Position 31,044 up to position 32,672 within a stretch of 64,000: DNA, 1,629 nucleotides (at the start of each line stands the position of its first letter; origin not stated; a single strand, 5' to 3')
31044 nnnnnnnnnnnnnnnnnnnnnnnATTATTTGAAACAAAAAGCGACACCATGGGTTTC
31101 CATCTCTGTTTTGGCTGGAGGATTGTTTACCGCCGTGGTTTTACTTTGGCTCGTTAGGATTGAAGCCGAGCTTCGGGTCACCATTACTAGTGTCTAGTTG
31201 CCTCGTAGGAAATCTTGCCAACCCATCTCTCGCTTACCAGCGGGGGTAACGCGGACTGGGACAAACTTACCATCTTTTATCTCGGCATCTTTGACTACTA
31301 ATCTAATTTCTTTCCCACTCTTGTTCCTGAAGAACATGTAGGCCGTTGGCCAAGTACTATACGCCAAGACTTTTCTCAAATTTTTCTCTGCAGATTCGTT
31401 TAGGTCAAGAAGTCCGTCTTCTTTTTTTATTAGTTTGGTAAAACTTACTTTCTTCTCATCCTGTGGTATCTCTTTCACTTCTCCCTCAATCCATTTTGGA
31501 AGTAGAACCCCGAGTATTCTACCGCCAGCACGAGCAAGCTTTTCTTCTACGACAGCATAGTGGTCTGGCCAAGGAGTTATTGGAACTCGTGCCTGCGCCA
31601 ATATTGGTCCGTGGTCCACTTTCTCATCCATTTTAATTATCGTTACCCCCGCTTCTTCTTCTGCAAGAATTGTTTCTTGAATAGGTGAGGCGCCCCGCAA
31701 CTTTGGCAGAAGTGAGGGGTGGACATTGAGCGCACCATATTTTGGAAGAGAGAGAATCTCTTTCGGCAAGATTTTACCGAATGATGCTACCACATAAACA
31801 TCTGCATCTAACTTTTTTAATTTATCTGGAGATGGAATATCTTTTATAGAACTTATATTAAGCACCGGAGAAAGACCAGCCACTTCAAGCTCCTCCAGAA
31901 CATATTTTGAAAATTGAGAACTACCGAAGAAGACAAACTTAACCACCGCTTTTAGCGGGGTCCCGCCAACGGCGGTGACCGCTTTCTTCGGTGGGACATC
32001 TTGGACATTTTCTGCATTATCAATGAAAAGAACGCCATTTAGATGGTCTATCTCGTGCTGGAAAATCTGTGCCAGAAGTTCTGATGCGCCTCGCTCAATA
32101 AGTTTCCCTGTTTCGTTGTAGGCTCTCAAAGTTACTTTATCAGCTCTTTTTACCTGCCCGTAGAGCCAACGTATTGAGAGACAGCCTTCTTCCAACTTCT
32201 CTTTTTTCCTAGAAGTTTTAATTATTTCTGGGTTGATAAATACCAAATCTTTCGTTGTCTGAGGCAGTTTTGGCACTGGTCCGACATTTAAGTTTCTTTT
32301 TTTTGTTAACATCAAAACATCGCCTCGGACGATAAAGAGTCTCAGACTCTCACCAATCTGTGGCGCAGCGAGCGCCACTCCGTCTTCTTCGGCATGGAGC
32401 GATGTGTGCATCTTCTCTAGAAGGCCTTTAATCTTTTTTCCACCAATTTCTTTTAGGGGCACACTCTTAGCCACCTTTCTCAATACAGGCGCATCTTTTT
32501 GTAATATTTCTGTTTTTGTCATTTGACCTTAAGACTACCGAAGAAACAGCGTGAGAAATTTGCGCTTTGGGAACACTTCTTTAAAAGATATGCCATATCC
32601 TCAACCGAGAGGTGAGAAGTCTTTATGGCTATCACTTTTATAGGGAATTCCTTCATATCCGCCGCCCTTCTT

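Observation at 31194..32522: Peptide deformylase and methionyl-tRNA formyltransferase fused in one 442-aa ORF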

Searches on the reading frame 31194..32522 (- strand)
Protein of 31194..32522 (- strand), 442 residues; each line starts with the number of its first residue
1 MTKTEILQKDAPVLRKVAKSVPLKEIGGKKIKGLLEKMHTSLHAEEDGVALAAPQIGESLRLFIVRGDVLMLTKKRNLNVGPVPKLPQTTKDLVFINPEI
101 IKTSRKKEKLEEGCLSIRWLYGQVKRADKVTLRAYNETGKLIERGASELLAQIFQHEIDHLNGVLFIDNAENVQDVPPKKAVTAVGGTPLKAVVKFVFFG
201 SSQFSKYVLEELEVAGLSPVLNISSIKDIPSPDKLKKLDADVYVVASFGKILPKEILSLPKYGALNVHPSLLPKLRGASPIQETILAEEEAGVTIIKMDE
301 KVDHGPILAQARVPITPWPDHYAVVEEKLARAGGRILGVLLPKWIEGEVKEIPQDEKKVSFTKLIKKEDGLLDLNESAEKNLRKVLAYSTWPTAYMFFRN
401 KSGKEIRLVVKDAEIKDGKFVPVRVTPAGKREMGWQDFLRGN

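Call 3: search_protein_families(library=pfam, proteins=[window:31194-32522:-], max_evalue=0.01)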
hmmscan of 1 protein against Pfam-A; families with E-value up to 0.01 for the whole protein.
window:31194-32522:- (442 aa): 3 families
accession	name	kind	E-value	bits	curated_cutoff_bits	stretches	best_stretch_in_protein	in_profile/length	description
PF01327.26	Pep_deformylase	-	1.1e-42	145.7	22.8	1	5-173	3-153/156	Polypeptide deformylase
PF00551.24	Formyl_trans_N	-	7.3e-29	101.2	26.1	1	233-336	73-176/181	Formyl transferase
PF02911.23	Formyl_trans_C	-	3.2e-07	30.9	21.1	1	365-412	2-49/100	Formyl transferase, C-terminal domain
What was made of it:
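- On Methionyl-tRNA formyltransferase (TIGR00460; PF00551 + PF02911): PF00551 scores 101.2 (cutoff 26.1) and PF02911 scores 30.9 (cutoff 21.1), both as partial-length matches (call 3).
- Checked: Pfam finds Pep_deformylase at residues 5-173 (E 1e-42, profile positions 3-153 of 156), Formyl_trans_N at 233-336 (E 7e-29) and Formyl_trans_C at 365-412 (E 3e-7) (call 3). Pfam matches only profile positions 73-176 of 181 of the N-domain and 2-49 of 100 of the C-domain (call 3).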

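Call 4: search_protein_families(library=ncbifam, proteins=[window:31194-32522:-], max_evalue=0.01)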
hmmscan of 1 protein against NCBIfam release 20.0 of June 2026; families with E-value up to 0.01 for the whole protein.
window:31194-32522:- (442 aa): 13 families
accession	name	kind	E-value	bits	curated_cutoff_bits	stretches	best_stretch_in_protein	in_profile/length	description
TIGR00460.1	fmt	equivalog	2.1e-51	174.9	201.5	1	233-408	73-245/315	methionyl-tRNA formyltransferase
NF001159.1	PRK00150.1-3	subfamily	7.6e-38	129.7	125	1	5-183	4-163/167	peptide deformylase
TIGR00079.1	pept_deformyl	equivalog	1.5e-36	125.4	103.95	1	4-175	2-152/161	peptide deformylase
NF005998.1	PRK08125.1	equivalog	2.2e-27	95.8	777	1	233-401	69-238/649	bifunctional UDP-4-amino-4-deoxy-L-arabinose formyltransferase/UDP-glucuronic acid oxidase ArnA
NF005414.0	PRK06988.1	equivalog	2.8e-27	95.5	316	1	221-419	59-253/311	formyltransferase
NF011189.0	PRK14595.1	equivalog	9.2e-17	61.2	232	1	93-173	69-149/162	peptide deformylase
NF009484.0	PRK12846.1-5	equivalog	6.6e-16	58.5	190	1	2-169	2-146/165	peptide deformylase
TIGR00639.1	PurN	equivalog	4.5e-15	55.7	150.1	1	234-332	74-172/192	phosphoribosylglycinamide formyltransferase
NF009483.0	PRK12846.1-4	equivalog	1.2e-14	54.4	267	1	4-183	4-169/193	peptide deformylase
NF006670.0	PRK09218.1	equivalog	4.3e-12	46.2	162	1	90-165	62-135/136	peptide deformylase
NF005755.0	PRK07579.1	equivalog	5e-10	39.6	238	1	265-325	89-149/245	dTDP-4-amino-4,6-dideoxyglucose formyltransferase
TIGR00655.1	PurU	equivalog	2.4e-07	30.7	285.95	1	233-339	154-256/280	formyltetrahydrofolate deformylase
NF004684.0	PRK06027.1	subfamily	4.9e-07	29.7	223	1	234-335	160-257/286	formyltetrahydrofolate deformylase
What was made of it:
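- On Peptide deformylase (PF01327 / TIGR00079): PF01327 scores 145.7 bits (cutoff 22.8); TIGR00079 scores 125.4 (cutoff 103.95); NF001159 scores 129.7 (cutoff 125) (calls 3, 4)
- On Methionyl-tRNA formyltransferase (TIGR00460; PF00551 + PF02911): TIGR00460 scores 174.9 bits, below its 201.5 cutoff, and aligns only profile positions 73-245 of 315 (call 4).
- Closest known: ArnA. Different: The sequence match is much weaker: 95.8 bits against a 777-bit cutoff (call 4).
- Checked: TIGR00460 scores 174.9 bits, below its 201.5 cutoff (call 4).
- The Fmt half scores below the NCBIfam equivalog cutoff (174.9 against 201.5; call 4). It scores below the TIGR00460 cutoff (call 4). TIGR00460 is by far the best family: 174.9 bits against 95.8 for ArnA (call 4).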

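Call 5: search_solved_structures(query=window:31194-32522:-, max_evalue=0.001, show_alignments=2)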
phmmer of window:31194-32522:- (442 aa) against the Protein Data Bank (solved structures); distinct sequences matched with E-value up to 0.001: 144 (the best 60 are shown).
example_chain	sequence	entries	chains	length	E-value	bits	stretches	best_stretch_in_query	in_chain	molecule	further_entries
4iqf_A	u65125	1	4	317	1.9e-33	119.4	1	213-399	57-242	Methionyl-tRNA formyltransferase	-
3tqq_A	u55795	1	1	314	7.1e-31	110.9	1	214-413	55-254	Methionyl-tRNA formyltransferase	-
1fmt_A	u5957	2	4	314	4.8e-29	104.9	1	219-404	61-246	METHIONYL-TRNA FMET FORMYLTRANSFERASE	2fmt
3r8x_A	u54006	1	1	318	1.5e-26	96.7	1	219-398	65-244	Methionyl-tRNA formyltransferase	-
3q0i_A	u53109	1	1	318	1.6e-26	96.5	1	218-402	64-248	Methionyl-tRNA formyltransferase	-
5uai_A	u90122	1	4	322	4.2e-24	88.6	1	218-398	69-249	Methionyl-tRNA formyltransferase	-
6caz_A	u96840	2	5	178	2e-21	79.8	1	11-171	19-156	Peptide deformylase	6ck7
1zxz_A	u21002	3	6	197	2.3e-19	73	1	4-169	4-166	Peptide deformylase, mitochondrial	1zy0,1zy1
1lme_A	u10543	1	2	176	2.3e-19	73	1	94-173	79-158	peptide deformylase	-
1ws0_A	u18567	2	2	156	2.8e-19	72.7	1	28-169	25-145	peptide deformylase 1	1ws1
8gjh_A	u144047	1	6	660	2.3e-18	69.7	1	232-397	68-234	Bifunctional polymyxin resistance protein ArnA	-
1szz_A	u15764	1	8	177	3.8e-18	69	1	5-172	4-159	Peptide deformylase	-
6jes_A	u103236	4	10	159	5e-18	68.6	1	8-169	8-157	Peptide deformylase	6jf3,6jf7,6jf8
6jf6_A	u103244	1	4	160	5e-18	68.6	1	8-169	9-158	Peptide deformylase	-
3m6o_A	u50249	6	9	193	6.5e-18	68.2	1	5-170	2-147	Peptide deformylase 1B | Peptide deformylase 1B, chloroplastic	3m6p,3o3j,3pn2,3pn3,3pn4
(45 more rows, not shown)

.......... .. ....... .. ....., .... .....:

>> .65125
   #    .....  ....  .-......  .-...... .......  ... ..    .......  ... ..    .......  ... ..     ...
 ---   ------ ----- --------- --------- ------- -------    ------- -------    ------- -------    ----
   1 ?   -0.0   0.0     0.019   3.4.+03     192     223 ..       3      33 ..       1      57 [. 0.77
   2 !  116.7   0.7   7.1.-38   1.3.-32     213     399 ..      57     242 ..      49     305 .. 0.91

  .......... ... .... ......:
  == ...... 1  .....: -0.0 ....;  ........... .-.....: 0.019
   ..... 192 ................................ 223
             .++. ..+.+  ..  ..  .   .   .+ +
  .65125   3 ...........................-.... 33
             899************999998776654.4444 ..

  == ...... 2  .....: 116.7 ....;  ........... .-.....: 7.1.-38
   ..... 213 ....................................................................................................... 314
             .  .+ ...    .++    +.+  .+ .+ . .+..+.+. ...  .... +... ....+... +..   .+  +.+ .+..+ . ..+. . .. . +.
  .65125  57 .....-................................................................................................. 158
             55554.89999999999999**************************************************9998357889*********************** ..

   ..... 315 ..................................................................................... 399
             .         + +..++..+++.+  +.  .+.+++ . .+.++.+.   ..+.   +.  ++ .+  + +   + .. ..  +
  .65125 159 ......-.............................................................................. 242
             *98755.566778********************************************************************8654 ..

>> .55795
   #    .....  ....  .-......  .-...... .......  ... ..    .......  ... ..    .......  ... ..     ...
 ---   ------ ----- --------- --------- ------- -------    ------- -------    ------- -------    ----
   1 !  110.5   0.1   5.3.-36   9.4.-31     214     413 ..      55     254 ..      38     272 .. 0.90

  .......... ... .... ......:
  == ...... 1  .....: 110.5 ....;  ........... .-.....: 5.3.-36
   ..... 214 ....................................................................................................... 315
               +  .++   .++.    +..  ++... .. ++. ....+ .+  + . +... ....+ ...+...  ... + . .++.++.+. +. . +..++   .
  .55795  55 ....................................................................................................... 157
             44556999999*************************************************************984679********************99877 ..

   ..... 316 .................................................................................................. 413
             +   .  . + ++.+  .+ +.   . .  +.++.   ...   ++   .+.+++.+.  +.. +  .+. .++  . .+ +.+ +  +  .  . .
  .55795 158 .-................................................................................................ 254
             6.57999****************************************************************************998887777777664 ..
